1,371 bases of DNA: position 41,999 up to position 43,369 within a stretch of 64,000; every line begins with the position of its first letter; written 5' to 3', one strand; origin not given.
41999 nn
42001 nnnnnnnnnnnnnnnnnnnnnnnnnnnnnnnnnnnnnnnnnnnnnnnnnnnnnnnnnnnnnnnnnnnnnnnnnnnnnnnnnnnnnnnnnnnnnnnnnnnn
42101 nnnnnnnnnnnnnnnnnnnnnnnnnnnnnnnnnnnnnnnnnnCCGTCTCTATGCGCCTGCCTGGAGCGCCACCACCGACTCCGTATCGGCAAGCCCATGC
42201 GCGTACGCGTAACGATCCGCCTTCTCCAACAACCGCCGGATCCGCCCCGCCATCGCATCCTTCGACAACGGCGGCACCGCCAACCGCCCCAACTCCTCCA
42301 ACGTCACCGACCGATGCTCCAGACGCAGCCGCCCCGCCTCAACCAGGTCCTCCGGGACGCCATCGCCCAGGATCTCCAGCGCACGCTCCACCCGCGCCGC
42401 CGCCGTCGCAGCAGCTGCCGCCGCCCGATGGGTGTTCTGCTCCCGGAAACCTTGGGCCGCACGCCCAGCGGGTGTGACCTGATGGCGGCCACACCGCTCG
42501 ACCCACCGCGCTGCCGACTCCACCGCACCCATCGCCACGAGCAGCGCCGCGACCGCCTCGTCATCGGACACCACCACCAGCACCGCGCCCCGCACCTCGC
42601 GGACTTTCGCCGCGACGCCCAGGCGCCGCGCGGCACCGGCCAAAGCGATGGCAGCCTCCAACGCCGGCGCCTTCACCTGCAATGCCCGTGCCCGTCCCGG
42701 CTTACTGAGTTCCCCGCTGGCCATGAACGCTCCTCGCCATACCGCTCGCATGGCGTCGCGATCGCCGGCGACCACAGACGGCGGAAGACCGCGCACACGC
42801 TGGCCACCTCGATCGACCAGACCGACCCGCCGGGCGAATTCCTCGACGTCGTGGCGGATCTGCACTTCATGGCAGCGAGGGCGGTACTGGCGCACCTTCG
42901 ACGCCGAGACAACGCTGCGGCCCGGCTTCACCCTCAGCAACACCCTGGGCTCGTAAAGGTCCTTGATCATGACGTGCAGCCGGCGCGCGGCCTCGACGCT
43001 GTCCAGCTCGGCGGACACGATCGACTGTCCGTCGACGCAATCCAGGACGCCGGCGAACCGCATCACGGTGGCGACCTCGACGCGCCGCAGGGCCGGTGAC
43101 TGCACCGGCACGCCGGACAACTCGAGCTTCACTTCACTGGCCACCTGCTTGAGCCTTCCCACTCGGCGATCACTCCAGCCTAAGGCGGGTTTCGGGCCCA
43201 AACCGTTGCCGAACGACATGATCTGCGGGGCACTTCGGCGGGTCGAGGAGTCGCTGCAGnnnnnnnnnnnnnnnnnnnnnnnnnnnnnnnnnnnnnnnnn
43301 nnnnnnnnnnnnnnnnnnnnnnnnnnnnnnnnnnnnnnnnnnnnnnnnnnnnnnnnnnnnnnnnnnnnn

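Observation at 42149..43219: WhiA paralog in accessory context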

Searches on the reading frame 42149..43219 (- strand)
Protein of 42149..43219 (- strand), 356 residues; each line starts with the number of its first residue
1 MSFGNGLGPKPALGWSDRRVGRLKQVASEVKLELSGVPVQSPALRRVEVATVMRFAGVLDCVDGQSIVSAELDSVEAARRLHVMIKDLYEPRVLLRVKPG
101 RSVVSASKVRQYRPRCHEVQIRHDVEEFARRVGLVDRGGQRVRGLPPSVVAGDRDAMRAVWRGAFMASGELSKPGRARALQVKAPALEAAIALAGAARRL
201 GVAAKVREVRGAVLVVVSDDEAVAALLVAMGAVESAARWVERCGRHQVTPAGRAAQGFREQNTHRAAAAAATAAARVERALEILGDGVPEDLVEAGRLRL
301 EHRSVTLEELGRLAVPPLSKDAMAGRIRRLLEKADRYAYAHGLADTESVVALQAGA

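Call 5: search_protein_families(library=pfam, proteins=[window:42149-43219:-])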
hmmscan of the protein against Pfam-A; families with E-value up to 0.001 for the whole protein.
window:42149-43219:- (356 aa): 3 families
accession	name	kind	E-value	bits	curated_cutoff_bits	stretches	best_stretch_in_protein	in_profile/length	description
PF14527.11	LAGLIDADG_WhiA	-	4e-15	56.1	23.2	1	158-241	2-85/93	WhiA LAGLIDADG-like domain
PF02650.20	HTH_WhiA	-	1e-12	48.7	27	1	260-332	9-82/84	WhiA C-terminal HTH domain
PF10298.14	WhiA_N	-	5.4e-11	42.9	23.4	1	45-135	4-86/86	WhiA N-terminal LAGLIDADG-like domain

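Call 7: search_dna_similar(query=window:42149-43219:-, collection=phages, mode=protein, max_rows=20)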
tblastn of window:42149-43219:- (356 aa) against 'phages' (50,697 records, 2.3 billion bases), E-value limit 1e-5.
Records with a match: 4; places in all: 4; records where one place covers at least 80% of the query: 1.
Best place of each record, by identity: <60% 4.
By first word of the organism name: Listeria 2; Bacteriophage 1; Enterococcus 1.
By host as written in the record: Listeria monocytogenes 2; - 1; Enterococcus faecalis 1.
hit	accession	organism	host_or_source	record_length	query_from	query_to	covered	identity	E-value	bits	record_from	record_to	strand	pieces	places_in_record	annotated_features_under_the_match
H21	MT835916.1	Bacteriophage sp.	human fecal samples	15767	26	347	90%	47.5%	9e-48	178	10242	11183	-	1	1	record has no annotation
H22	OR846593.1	Enterococcus phage Efs 1-1-1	Enterococcus faecalis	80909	7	178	48%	27.3%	2e-10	68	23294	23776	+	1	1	record has no annotation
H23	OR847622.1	Listeria phage LM 4-11-1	Listeria monocytogenes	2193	27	178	43%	27.6%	9e-10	66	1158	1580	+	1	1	record has no annotation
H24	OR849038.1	Listeria phage LM 4-14-1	Listeria monocytogenes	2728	48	178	37%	26.7%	1e-7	59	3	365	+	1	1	record has no annotation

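Call 8: search_dna_similar(query=window:42149-43219:-, collection=plasmids, mode=protein, max_rows=40)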
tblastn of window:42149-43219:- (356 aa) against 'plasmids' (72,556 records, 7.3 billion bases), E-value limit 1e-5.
Records with a match: 12; places in all: 12; records where one place covers at least 80% of the query: 9.
Best place of each record, by identity: <60% 12.
By first word of the organism name: Mycobacterium 5; Tsukamurella 2; Pseudonocardia 2; Nonomuraea 1; Microbacterium 1; Enterococcus 1.
By predicted mobility (MOB-suite, as given by PLSDB): non-mobilizable 6; mobilizable 5; conjugative 1.
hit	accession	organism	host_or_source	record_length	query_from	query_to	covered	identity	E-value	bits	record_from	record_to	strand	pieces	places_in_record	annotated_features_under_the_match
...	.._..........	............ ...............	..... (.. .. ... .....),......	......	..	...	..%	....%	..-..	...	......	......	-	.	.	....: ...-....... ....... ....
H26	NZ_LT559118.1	Nonomuraea gerenzanensis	-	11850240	30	348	90%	48.1%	2e-43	167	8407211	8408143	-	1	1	none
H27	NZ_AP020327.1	Mycobacterium avium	-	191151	15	350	94%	44.4%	1e-44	171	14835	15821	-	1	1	whiA: DNA-binding protein WhiA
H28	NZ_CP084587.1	Mycobacterium intracellulare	water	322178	16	327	88%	47.8%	1e-42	165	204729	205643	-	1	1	whiA: DNA-binding protein WhiA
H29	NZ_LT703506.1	Mycobacterium intracellulare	natural / free-living,environmental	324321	16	327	88%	47.8%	1e-42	165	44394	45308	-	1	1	whiA: DNA-binding protein WhiA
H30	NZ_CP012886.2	Mycobacterium intracellulare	sputum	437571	29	348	90%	45.2%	2e-38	153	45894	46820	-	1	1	whiA: DNA-binding protein WhiA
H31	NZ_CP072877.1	Microbacterium sp. NIBRBAC000506063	cell culture,sludge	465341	26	350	91%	43.8%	4e-40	157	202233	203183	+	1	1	whiA: DNA-binding protein WhiA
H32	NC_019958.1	Mycobacterium sp. JS623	-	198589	28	336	87%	37.6%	6e-28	122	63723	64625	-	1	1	whiA: DNA-binding protein WhiA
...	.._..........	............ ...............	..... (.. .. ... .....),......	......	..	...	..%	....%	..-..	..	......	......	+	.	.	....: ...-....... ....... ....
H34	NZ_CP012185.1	Pseudonocardia sp. EC080619-01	Apterostigma dentigerum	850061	24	338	58%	40.8%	7e-10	135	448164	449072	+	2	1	whiA: DNA-binding protein WhiA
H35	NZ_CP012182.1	Pseudonocardia sp. EC080610-09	Apterostigma dentigerum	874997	24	338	58%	40.8%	7e-10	135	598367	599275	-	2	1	whiA: DNA-binding protein WhiA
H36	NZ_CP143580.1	Enterococcus faecalis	Homo sapiens,bacterial isolate,sonicate ...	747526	7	178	48%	27.3%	6e-10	68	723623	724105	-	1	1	whiA: DNA-binding protein WhiA | YvcK family protein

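Call 9: find_homologous_proteins(query=window:42149-43219:-)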
Query window:42149-43219:- (356 aa): 5062 proteins with E <= 0.001 among 8000 candidates; the best 120 are listed.
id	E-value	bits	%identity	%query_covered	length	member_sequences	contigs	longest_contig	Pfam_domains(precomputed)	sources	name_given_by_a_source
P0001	1.9e-198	676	100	93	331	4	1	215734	PF10298.15,PF02650.21,PF14527.12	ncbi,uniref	ncbi:DNA-binding protein WhiA (plasmid) [Mycobacterium avium subsp. hominissuis]|uniref:DNA-binding 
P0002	5.1e-176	603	89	93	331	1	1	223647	PF10298.15,PF02650.21,PF14527.12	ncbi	ncbi:DNA-binding protein WhiA [Mycolicibacterium sp. Y3]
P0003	1.4e-174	598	89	93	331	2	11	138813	PF10298.15,PF02650.21,PF14527.12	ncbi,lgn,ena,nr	ncbi:MAG: DNA-binding protein WhiA [Mycobacterium sp.]|nr:MAG: DNA-binding protein WhiA [Mycobacteri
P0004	7.4e-174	596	90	92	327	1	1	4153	PF10298.15,PF02650.21,PF14527.12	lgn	-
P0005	5.6e-173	593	88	93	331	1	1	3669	PF10298.15,PF02650.21,PF14527.12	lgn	-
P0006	1.8e-145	502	74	92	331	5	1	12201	PF10298.15,PF02650.21,PF14527.12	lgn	-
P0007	4.8e-145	501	75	93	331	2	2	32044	PF10298.15,PF02650.21,PF14527.12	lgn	-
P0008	6.6e-143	494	73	93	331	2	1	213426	PF10298.15,PF02650.21,PF14527.12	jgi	jgi:DNA-binding protein WhiA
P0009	2.9e-138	479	74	89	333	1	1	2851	PF10298.15,PF02650.21,PF14527.12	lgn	-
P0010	2.7e-136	472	70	93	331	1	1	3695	PF10298.15,PF02650.21,PF14527.12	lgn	-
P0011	3.9e-103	363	59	93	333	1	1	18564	PF10298.15,PF02650.21,PF14527.12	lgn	-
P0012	4.8e-102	360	58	93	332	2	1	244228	PF10298.15,PF02650.21,PF14527.12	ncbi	ncbi:DNA-binding protein WhiA [Mycolicibacterium sp. Y3]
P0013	1.1e-100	355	59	93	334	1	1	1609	PF10298.15,PF02650.21,PF14527.12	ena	-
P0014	3.3e-100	354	57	64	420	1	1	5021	PF10298.15,PF02650.21,PF14527.12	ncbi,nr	ncbi:MAG TPA: DNA-binding protein WhiA [Mycobacterium sp.]|nr:DNA-binding protein WhiA [Mycobacteriu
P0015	7.4e-85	303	72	58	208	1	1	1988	PF10298.15,PF14527.12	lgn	-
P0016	1.1e-79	286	49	92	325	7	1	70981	PF10298.15,PF02650.21,PF14527.12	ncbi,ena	-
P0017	1.6e-79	286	38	90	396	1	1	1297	PF10298.15,PF02650.21,PF14527.12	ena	-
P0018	2.5e-79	285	52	91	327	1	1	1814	PF10298.15,PF02650.21,PF14527.12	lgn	-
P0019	2.9e-79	285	52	91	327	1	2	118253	PF10298.15,PF02650.21,PF14527.12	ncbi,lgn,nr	ncbi:DNA-binding protein WhiA [Mycobacterium sp. 1274756.6]|nr:DNA-binding protein WhiA [Mycobacteri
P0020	3.5e-79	285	52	91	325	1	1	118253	PF10298.15,PF02650.21,PF14527.12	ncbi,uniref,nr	ncbi:DNA-binding protein WhiA [Mycobacterium sp. 1274756.6]|uniref:DNA-binding protein WhiA n=1 Tax=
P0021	5.4e-79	284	49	91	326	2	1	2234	PF10298.15,PF02650.21,PF14527.12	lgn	-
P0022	7.2e-79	284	52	92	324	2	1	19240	PF10298.15,PF02650.21,PF14527.12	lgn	-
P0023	1.7e-78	282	53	91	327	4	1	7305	PF10298.15,PF02650.21,PF14527.12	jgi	-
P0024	1.9e-78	282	50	91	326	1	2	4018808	PF10298.15,PF02650.21,PF14527.12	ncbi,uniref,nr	ncbi:DNA-binding protein WhiA [Epidermidibacterium keratini]|uniref:Probable cell division protein W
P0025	2.1e-78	282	50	91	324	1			PF10298.15,PF02650.21,PF14527.12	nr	nr:DNA-binding protein WhiA [Epidermidibacterium keratini]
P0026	2.7e-78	282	48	92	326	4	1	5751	PF10298.15,PF02650.21,PF14527.12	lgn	-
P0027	3.7e-78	281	52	91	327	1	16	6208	PF10298.15,PF02650.21,PF14527.12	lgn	-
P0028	3.7e-78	281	51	91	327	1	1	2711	PF10298.15,PF02650.21,PF14527.12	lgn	-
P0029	4.1e-78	281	52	92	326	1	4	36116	PF10298.15,PF02650.21,PF14527.12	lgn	-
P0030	4.3e-78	281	52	91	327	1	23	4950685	PF10298.15,PF02650.21,PF14527.12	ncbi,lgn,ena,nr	ncbi:putative sporulation transcription regulator whiA [Mycolicibacterium thermoresistibile]|nr:tran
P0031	4.4e-78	281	52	92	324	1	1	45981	PF10298.15,PF02650.21,PF14527.12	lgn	-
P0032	4.6e-78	281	52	91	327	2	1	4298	PF10298.15,PF02650.21,PF14527.12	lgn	-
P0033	4.8e-78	281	52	91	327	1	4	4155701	PF10298.15,PF02650.21,PF14527.12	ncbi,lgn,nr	ncbi:DNA-binding protein WhiA [Mycolicibacillus koreensis]|nr:DNA-binding protein WhiA [Mycolicibaci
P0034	5.0e-78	281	52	91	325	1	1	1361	PF10298.15,PF02650.21,PF14527.12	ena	-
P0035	5.2e-78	281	50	91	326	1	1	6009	PF10298.15,PF02650.21,PF14527.12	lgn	-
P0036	5.2e-78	281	52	91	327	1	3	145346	PF10298.15,PF02650.21,PF14527.12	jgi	-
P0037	5.3e-78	281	52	91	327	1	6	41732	PF10298.15,PF02650.21,PF14527.12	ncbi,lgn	-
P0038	5.3e-78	281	52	91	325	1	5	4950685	PF10298.15,PF02650.21,PF14527.12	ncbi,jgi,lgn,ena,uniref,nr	ncbi:DNA-binding protein WhiA [Mycolicibacterium thermoresistibile]|jgi:hypothetical protein|uniref:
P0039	5.5e-78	281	47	91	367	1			PF10298.15,PF02650.21,PF14527.12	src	-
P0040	6.4e-78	280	52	91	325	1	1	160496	PF10298.15,PF02650.21,PF14527.12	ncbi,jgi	ncbi:DNA-binding protein WhiA [Mycolicibacterium thermoresistibile]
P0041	6.9e-78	280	52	91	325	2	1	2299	PF10298.15,PF02650.21,PF14527.12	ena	-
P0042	9.0e-78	280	52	91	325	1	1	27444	PF10298.15,PF02650.21,PF14527.12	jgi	jgi:cell division protein WhiA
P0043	9.1e-78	280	51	92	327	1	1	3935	PF10298.15,PF02650.21,PF14527.12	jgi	jgi:DNA-binding protein WhiA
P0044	1.1e-77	280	52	91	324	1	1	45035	PF10298.15,PF02650.21,PF14527.12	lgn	-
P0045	1.1e-77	280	53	90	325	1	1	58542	PF10298.15,PF02650.21,PF14527.12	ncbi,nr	ncbi:MAG TPA: DNA-binding protein WhiA [Mycobacterium sp.]|nr:DNA-binding protein WhiA [Mycobacteriu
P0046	1.3e-77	279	52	91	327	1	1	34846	PF10298.15,PF02650.21,PF14527.12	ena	-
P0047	1.6e-77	279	51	91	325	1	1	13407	PF10298.15,PF02650.21,PF14527.12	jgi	jgi:cell division protein WhiA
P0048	1.9e-77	279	52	92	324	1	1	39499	PF10298.15,PF02650.21,PF14527.12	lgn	-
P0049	2.0e-77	279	52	92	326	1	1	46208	PF10298.15,PF02650.21,PF14527.12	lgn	-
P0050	2.1e-77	279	52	91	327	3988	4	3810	PF10298.15,PF02650.21,PF14527.12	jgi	jgi:DNA-binding protein WhiA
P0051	2.9e-77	278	51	91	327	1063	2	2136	PF10298.15,PF02650.21,PF14527.12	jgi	jgi:cell division protein WhiA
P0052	3.9e-77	278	52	91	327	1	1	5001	PF10298.15,PF02650.21,PF14527.12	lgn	-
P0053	3.9e-77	278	52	91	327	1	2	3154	PF10298.15,PF02650.21,PF14527.12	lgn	-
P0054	4.1e-77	278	51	91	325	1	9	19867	PF10298.15,PF02650.21,PF14527.12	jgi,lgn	jgi:DNA-binding protein WhiA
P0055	4.2e-77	278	52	91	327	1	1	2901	PF10298.15,PF02650.21,PF14527.12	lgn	-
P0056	4.7e-77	278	52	91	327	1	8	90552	PF10298.15,PF02650.21,PF14527.12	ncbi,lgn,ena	-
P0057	4.9e-77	277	50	92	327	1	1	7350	PF10298.15,PF02650.21,PF14527.12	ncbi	-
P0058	5.5e-77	277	52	91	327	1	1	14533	PF10298.15,PF02650.21,PF14527.12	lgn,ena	-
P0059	5.6e-77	277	52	91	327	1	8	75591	PF10298.15,PF02650.21,PF14527.12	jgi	-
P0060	5.7e-77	277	52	91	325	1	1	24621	PF10298.15,PF02650.21,PF14527.12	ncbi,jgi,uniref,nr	ncbi:DNA-binding protein WhiA [uncultured Mycolicibacterium sp.]|uniref:DNA-binding protein WhiA n=1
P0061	5.9e-77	277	51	91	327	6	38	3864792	PF10298.15,PF02650.21,PF14527.12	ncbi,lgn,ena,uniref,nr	ncbi:DNA-binding protein WhiA [Tessaracoccus defluvii]|uniref:DNA-binding protein WhiA n=1 Tax=Tessa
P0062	6.2e-77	277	52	91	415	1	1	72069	PF10298.15,PF02650.21,PF14527.12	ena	-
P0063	6.4e-77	277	52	91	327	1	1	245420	PF10298.15,PF02650.21,PF14527.12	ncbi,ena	-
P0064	7.1e-77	277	48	91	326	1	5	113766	PF10298.15,PF02650.21,PF14527.12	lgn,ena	-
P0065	7.1e-77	277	52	91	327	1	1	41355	PF10298.15,PF02650.21,PF14527.12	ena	-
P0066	7.4e-77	277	52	91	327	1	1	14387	PF10298.15,PF02650.21,PF14527.12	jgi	jgi:DNA-binding protein WhiA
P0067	7.8e-77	277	52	92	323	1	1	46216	PF10298.15,PF02650.21,PF14527.12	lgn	-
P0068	7.8e-77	277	52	91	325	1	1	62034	PF10298.15,PF02650.21,PF14527.12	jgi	jgi:DNA-binding protein WhiA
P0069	8.5e-77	277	51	91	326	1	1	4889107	PF10298.15,PF02650.21,PF14527.12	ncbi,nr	ncbi:DNA-binding protein WhiA [Mycobacterium avium subsp. paratuberculosis]|nr:DNA-binding protein W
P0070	8.5e-77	277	48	91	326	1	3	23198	PF10298.15,PF02650.21,PF14527.12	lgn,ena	-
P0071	8.8e-77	277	52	91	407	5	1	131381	PF10298.15,PF02650.21,PF14527.12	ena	-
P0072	9.5e-77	277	50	91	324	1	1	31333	PF10298.15,PF02650.21,PF14527.12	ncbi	-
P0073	9.7e-77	276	51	91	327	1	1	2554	PF10298.15,PF02650.21,PF14527.12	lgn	-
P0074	9.8e-77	276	51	91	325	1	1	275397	PF10298.15,PF02650.21,PF14527.12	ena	-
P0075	1.1e-76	276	52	91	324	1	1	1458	PF10298.15,PF02650.21,PF14527.12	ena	-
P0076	1.1e-76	276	51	90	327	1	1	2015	PF10298.15,PF02650.21,PF14527.12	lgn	-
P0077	1.1e-76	276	52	91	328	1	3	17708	PF10298.15,PF02650.21,PF14527.12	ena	-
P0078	1.2e-76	276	51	91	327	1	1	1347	PF10298.15,PF02650.21,PF14527.12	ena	-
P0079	1.2e-76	276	51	91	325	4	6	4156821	PF10298.15,PF02650.21,PF14527.12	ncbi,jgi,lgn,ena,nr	ncbi:DNA-binding protein WhiA [Mycolicibacterium fallax]|nr:DNA-binding protein WhiA [Mycolicibacter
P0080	1.2e-76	276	51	91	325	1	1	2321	PF10298.15,PF02650.21,PF14527.12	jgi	jgi:hypothetical protein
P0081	1.3e-76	276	52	91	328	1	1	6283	PF10298.15,PF02650.21,PF14527.12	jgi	-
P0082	1.3e-76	276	51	91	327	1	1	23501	PF10298.15,PF02650.21,PF14527.12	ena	-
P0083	1.4e-76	276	52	91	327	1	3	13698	PF10298.15,PF02650.21,PF14527.12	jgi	jgi:DNA-binding protein WhiA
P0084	1.4e-76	276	52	91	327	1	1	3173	PF10298.15,PF02650.21,PF14527.12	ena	-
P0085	1.5e-76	276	50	91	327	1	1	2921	PF10298.15,PF02650.21,PF14527.12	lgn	-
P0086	1.5e-76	276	51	91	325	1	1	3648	PF10298.15,PF02650.21,PF14527.12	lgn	-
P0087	1.6e-76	276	51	91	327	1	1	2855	PF10298.15,PF02650.21,PF14527.12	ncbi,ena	-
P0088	1.6e-76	276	51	91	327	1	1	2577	PF10298.15,PF02650.21,PF14527.12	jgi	-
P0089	1.6e-76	276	51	91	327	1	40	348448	PF10298.15,PF02650.21,PF14527.12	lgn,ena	-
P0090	1.8e-76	276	51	91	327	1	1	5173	PF10298.15,PF02650.21,PF14527.12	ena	-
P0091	1.8e-76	276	51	91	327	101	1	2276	PF10298.15,PF02650.21,PF14527.12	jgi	jgi:DNA-binding protein WhiA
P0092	1.9e-76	276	50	91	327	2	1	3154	PF10298.15,PF02650.21,PF14527.12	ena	-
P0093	1.9e-76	276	51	91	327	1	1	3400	PF10298.15,PF02650.21,PF14527.12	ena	-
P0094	1.9e-76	276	51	91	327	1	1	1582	PF10298.15,PF02650.21,PF14527.12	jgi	jgi:cell division protein WhiA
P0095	2.0e-76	275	51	91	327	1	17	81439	PF10298.15,PF02650.21,PF14527.12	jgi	jgi:cell division protein WhiA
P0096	2.0e-76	275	51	91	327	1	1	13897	PF10298.15,PF02650.21,PF14527.12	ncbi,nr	ncbi:MAG: cell division protein WhiA [Mycobacterium sp.]|nr:cell division protein WhiA [Mycobacteriu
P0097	2.0e-76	275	51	91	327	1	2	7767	PF10298.15,PF02650.21,PF14527.12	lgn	-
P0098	2.0e-76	275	51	91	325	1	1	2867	PF10298.15,PF02650.21,PF14527.12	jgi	-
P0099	2.0e-76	275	50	91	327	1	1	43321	PF10298.15,PF02650.21,PF14527.12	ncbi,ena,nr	ncbi:DNA-binding protein WhiA [Mycobacterium sp. AT1]|nr:DNA-binding protein WhiA [Mycobacterium sp.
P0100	2.1e-76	275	50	91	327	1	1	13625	PF10298.15,PF02650.21,PF14527.12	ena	-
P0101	2.2e-76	275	51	91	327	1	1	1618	PF10298.15,PF02650.21,PF14527.12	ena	-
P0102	2.3e-76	275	52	91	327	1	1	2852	PF10298.15,PF02650.21,PF14527.12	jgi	jgi:DNA-binding protein WhiA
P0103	2.4e-76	275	51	92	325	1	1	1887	PF10298.15,PF02650.21,PF14527.12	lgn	-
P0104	2.4e-76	275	51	91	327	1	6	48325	PF10298.15,PF02650.21,PF14527.12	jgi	jgi:DNA-binding protein WhiA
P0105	2.4e-76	275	51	91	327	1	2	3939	PF10298.15,PF02650.21,PF14527.12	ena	-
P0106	2.4e-76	275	51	91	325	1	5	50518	PF10298.15,PF02650.21,PF14527.12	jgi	jgi:DNA-binding protein WhiA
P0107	2.4e-76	275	50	91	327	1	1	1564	PF10298.15,PF02650.21,PF14527.12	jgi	-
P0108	2.5e-76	275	51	91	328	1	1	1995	PF10298.15,PF02650.21,PF14527.12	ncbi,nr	ncbi:MAG: DNA-binding protein WhiA [Propionibacterium sp.]|nr:MAG: DNA-binding protein WhiA [Propion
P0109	2.6e-76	275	51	91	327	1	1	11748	PF10298.15,PF02650.21,PF14527.12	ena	-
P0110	2.6e-76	275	52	91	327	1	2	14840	PF10298.15,PF02650.21,PF14527.12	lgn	-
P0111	2.7e-76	275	51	91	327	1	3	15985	PF10298.15,PF02650.21,PF14527.12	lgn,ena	-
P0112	2.7e-76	275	50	91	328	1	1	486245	PF10298.15,PF02650.21,PF14527.12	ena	-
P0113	2.9e-76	275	51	91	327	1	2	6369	PF10298.15,PF02650.21,PF14527.12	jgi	jgi:cell division protein WhiA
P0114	2.9e-76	275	52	91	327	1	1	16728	PF10298.15,PF02650.21,PF14527.12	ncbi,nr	ncbi:MAG: cell division protein WhiA [Mycobacterium sp.]|nr:cell division protein WhiA [Mycobacteriu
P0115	3.0e-76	275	52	90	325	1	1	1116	PF10298.15,PF02650.21,PF14527.12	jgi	jgi:DNA-binding protein WhiA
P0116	3.0e-76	275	51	90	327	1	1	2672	PF10298.15,PF02650.21,PF14527.12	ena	-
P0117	3.0e-76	275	50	91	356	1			PF10298.15,PF02650.21,PF14527.12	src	-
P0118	3.1e-76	275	49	91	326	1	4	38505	PF10298.15,PF02650.21,PF14527.12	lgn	-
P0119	3.2e-76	275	52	91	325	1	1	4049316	PF10298.15,PF02650.21,PF14527.12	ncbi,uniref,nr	ncbi:DNA-binding protein WhiA [Candidatus Mycolicibacterium alkanivorans]|uniref:Probable cell divis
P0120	3.3e-76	275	50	91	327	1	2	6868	PF10298.15,PF02650.21,PF14527.12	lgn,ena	-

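Call 10: find_encoding_contigs(protein=P0001, flank=10000, max_places=3)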
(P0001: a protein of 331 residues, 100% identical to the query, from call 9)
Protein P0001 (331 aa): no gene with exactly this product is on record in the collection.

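Call 11: find_encoding_contigs(protein=P0002, flank=10000, max_places=2)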
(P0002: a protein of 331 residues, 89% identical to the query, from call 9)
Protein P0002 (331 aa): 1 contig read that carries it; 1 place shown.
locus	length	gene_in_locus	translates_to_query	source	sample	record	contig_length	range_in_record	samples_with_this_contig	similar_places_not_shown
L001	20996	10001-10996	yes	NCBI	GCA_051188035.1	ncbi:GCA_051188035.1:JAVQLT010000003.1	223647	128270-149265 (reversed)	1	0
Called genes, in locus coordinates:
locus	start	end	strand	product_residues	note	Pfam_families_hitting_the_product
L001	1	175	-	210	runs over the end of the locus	-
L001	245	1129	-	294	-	-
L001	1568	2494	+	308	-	PF09167:DUF1942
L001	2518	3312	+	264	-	PF00561:Abhydrolase_1, PF12146:Hydrolase_4, PF12697:Abhydrolase_6 (weak)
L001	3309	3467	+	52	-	-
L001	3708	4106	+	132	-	PF01797:Y1_Tnp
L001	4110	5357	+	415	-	PF12323:HTH_OrfB_IS605, PF01385:OrfB_IS605, PF07282:Cas12f1-like_TNB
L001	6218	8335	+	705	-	PF00150:Cellulase, PF02449:Glyco_hydro_42 (faint)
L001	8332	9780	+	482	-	PF08237:PE-PPE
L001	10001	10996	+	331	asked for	PF10298:WhiA_N, PF14527:LAGLIDADG_WhiA, PF02650:HTH_WhiA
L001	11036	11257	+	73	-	-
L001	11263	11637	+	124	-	PF01850:PIN (weak)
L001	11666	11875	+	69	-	-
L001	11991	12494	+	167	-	-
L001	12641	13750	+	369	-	-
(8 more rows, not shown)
